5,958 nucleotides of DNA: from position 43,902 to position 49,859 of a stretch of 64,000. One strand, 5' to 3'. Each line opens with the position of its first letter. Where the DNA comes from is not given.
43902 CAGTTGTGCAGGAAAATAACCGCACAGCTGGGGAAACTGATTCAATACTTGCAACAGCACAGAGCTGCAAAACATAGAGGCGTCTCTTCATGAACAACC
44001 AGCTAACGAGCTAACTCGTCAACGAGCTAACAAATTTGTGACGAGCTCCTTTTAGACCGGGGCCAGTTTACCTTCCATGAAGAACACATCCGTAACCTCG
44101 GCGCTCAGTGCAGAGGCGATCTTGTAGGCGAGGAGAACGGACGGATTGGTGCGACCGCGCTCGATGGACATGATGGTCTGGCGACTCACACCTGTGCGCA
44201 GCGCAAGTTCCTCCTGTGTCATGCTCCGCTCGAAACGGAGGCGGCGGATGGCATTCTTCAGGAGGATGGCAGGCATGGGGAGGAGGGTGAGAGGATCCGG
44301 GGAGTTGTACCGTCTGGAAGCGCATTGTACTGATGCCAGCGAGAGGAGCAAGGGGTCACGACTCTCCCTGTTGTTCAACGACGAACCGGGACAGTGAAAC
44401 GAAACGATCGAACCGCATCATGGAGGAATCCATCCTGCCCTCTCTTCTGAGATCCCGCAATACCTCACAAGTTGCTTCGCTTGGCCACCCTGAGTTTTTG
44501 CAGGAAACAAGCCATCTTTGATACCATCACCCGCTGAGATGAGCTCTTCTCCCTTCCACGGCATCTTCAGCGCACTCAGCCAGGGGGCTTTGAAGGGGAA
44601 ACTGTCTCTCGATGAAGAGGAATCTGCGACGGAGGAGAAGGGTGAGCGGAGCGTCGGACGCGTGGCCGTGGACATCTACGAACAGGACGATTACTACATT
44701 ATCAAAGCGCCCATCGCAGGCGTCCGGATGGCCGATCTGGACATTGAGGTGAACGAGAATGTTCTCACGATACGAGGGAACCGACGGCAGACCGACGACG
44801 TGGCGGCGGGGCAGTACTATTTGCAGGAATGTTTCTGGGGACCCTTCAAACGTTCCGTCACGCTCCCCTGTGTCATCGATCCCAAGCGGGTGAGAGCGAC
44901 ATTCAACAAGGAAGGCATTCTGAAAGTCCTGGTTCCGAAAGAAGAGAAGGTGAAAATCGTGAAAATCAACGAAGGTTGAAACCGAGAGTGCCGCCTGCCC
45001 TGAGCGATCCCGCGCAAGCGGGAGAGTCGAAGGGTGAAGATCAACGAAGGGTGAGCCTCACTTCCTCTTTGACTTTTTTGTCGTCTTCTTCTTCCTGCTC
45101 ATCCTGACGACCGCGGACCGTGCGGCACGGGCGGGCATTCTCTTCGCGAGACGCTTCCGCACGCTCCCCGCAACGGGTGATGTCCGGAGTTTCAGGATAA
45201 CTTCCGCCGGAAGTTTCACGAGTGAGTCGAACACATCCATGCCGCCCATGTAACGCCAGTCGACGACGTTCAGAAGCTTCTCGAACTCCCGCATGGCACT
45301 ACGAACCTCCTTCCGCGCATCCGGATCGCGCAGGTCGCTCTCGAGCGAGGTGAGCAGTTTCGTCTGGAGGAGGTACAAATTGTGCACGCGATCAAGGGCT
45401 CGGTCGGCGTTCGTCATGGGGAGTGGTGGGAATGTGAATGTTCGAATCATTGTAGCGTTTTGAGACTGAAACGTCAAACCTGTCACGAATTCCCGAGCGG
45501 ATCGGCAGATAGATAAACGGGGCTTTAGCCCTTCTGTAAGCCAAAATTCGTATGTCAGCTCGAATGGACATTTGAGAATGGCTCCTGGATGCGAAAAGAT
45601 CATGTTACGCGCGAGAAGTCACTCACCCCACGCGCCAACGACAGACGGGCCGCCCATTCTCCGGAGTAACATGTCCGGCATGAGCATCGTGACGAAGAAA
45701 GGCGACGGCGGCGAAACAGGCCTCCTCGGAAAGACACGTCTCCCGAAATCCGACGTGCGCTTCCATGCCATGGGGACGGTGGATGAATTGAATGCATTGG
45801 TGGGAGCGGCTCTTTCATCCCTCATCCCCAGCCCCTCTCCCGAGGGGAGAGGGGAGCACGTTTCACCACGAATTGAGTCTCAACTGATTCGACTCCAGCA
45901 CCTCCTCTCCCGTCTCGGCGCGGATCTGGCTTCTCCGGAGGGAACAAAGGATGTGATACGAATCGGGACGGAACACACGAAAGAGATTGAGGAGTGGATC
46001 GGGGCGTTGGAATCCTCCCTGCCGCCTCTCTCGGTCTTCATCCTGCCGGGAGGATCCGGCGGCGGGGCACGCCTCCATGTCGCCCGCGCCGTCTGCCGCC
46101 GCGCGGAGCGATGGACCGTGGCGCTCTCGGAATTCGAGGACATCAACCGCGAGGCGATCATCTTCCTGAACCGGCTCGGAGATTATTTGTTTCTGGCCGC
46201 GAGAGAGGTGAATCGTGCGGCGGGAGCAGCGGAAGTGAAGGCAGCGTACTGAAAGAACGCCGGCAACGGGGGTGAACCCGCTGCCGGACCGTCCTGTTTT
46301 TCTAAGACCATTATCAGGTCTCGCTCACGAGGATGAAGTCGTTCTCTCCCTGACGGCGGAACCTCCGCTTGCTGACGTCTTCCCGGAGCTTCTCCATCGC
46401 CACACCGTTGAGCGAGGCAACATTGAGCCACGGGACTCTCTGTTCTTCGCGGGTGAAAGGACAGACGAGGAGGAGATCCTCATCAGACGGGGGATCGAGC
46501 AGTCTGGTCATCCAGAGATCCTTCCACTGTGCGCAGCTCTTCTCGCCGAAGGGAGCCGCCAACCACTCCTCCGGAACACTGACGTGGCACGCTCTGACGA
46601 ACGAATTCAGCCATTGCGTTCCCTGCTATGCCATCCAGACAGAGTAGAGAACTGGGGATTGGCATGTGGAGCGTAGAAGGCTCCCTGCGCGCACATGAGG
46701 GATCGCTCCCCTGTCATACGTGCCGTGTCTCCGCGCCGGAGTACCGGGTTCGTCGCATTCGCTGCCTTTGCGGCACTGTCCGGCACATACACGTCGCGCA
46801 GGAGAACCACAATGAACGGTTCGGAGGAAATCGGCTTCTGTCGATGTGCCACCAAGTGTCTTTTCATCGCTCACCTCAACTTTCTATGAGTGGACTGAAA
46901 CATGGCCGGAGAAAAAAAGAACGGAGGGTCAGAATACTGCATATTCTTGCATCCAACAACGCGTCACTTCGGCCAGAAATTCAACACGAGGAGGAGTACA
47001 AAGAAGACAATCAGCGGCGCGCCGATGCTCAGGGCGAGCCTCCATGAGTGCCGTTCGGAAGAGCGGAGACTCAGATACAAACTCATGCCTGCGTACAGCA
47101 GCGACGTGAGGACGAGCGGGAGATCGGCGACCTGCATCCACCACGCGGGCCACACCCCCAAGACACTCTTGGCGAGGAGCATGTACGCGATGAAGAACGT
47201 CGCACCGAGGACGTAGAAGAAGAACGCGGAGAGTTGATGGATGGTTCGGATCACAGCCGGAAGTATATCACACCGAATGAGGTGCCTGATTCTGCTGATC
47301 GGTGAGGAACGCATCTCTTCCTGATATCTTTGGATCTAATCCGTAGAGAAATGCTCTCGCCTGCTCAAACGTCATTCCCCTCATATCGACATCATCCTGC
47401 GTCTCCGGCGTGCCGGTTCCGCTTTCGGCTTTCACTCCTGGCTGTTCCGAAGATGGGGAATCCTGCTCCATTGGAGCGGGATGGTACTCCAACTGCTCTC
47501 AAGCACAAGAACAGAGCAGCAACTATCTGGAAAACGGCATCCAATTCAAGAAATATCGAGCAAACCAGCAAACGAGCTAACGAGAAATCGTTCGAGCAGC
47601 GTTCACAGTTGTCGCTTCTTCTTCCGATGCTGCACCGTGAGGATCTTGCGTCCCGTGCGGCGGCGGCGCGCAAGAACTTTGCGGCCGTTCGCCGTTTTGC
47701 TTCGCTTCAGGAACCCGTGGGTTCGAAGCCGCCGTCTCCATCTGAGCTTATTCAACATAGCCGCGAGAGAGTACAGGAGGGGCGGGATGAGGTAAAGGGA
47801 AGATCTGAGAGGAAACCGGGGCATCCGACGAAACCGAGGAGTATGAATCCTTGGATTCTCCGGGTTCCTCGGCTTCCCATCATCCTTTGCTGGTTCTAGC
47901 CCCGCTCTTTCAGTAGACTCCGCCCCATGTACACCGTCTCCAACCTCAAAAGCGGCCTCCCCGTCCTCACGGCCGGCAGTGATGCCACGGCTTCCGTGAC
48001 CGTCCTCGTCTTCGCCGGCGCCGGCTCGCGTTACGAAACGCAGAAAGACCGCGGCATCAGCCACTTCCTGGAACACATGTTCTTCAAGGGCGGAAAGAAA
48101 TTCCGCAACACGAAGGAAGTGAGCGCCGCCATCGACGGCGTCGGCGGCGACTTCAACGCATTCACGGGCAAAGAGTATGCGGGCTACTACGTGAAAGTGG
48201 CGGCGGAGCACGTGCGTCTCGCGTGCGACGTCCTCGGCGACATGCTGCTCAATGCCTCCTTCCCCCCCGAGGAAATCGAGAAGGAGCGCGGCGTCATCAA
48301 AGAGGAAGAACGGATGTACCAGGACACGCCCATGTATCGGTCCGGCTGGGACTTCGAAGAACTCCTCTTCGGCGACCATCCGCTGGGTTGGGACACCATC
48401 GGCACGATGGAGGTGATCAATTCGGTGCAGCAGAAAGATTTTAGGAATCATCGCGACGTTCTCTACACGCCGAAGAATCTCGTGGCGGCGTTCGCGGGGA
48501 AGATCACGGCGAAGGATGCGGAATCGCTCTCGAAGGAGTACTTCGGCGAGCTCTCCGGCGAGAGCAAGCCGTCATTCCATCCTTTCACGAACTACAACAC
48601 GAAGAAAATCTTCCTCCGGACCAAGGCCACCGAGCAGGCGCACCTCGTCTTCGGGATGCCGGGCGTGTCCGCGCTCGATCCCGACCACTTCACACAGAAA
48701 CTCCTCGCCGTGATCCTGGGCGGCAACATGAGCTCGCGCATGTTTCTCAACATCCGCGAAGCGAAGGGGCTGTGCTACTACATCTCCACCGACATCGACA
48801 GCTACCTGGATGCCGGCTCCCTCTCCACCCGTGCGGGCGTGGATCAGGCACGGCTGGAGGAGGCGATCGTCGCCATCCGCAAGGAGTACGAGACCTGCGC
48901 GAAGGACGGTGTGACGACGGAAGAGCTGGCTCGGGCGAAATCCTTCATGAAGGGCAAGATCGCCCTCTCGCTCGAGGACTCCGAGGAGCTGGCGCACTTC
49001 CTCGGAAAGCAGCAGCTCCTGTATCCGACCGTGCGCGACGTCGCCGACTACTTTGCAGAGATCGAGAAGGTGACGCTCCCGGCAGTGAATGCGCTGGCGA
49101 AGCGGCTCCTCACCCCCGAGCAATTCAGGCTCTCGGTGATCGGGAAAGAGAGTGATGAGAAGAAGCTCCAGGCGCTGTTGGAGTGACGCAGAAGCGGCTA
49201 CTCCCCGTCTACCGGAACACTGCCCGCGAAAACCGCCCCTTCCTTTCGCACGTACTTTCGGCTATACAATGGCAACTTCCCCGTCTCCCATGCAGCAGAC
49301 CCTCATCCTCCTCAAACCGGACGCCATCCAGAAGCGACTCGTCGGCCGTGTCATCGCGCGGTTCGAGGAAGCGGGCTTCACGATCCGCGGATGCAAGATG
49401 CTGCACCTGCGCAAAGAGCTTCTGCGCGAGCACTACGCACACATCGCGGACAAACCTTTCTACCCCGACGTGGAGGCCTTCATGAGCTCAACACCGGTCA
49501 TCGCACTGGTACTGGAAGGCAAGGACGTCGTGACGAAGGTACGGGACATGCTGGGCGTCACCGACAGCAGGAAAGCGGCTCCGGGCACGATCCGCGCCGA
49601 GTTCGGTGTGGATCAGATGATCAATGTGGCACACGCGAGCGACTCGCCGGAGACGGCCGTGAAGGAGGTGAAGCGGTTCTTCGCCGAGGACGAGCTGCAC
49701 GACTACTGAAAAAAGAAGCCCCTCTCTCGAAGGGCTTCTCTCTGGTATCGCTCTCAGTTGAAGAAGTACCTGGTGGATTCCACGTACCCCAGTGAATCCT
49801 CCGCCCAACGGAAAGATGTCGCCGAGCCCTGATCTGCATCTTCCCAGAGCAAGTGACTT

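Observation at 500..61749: Interlinked family of fold-back repeats whose arms are tandem 7-8 nt words, filling most intergenic gaps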

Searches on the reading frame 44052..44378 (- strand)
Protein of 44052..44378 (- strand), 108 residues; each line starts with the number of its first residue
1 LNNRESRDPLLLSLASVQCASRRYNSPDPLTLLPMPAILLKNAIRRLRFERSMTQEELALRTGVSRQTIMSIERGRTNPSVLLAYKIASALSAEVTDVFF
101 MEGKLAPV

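Call 26: search_protein_families(library=pfam, max_evalue=0.01, proteins=[window:44052-44378:-])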
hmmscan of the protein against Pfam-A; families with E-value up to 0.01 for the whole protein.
window:44052-44378:- (108 aa): 8 families
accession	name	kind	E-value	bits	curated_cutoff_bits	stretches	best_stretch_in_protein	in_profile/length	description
PF01381.28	HTH_3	-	6e-14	52.3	23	1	44-91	1-48/55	Helix-turn-helix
PF13560.12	HTH_31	-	2.6e-07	31.3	27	1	44-81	6-44/64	Helix-turn-helix domain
PF12844.13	HTH_19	-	4.2e-07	30.2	30.2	1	43-89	3-49/64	Helix-turn-helix domain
PF04545.22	Sigma70_r4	-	5.5e-06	26.2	24.1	1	46-74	14-42/50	Sigma-70, region 4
PF13443.12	HTH_26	-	6.1e-05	23.6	22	1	44-99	2-58/63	Cro/C1-type HTH DNA-binding domain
PF13413.12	HTH_25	-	0.0035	17.6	24.6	1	44-76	2-34/62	Helix-turn-helix domain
PF13545.12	HTH_Crp_2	-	0.0036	17.7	27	1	47-69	17-39/70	Crp-like helix-turn-helix domain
PF08279.18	HTH_11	-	0.0072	16.6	25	0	43-69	5-32/55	HTH domain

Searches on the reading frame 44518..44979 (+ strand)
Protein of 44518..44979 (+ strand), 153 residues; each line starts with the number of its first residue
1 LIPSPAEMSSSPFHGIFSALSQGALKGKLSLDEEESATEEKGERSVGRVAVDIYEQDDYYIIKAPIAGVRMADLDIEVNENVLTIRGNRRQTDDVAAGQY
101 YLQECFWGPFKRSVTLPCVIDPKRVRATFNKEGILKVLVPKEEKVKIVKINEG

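Call 60: search_protein_families(library=pfam, proteins=[window:44518-44979:+])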
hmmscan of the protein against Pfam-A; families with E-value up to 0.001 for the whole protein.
window:44518-44979:+ (153 aa): 2 families
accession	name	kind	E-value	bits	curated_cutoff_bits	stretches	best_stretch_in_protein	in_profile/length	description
PF00011.27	HSP20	-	2.7e-17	63.2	20.8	1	52-146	1-92/102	Hsp20/alpha crystallin family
PF17886.7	ArsA_HSP20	-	6.4e-05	22.9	22.5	1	57-137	1-61/63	HSP20-like domain found in ArsA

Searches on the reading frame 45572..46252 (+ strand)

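Call 60: search_protein_families(library=pfam, proteins=[window:45572-46252:+])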
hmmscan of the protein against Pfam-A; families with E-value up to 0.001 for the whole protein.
window:45572-46252:+ (226 aa): 1 family
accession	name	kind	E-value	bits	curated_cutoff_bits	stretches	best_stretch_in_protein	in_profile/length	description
PF01923.23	Cob_adeno_trans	-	3.1e-49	167.8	24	1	39-212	1-170/171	Cobalamin adenosyltransferase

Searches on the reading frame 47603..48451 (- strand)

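Call 26: search_protein_families(library=pfam, max_evalue=0.01, proteins=[window:47603-48451:-])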
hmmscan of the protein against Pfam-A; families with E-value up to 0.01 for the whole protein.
window:47603-48451:- (282 aa): 1 family
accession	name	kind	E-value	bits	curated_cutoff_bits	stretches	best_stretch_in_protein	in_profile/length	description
PF00468.22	Ribosomal_L34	-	1.2e-10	41.6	25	1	239-273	10-44/44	Ribosomal protein L34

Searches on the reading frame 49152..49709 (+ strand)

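Call 60: search_protein_families(library=pfam, proteins=[window:49152-49709:+])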
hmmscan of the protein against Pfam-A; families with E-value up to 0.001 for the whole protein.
window:49152-49709:+ (185 aa): 1 family
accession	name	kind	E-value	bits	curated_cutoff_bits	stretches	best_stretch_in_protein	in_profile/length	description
PF00334.24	NDK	-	7.9e-50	168.7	27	1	48-181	1-134/135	Nucleoside diphosphate kinase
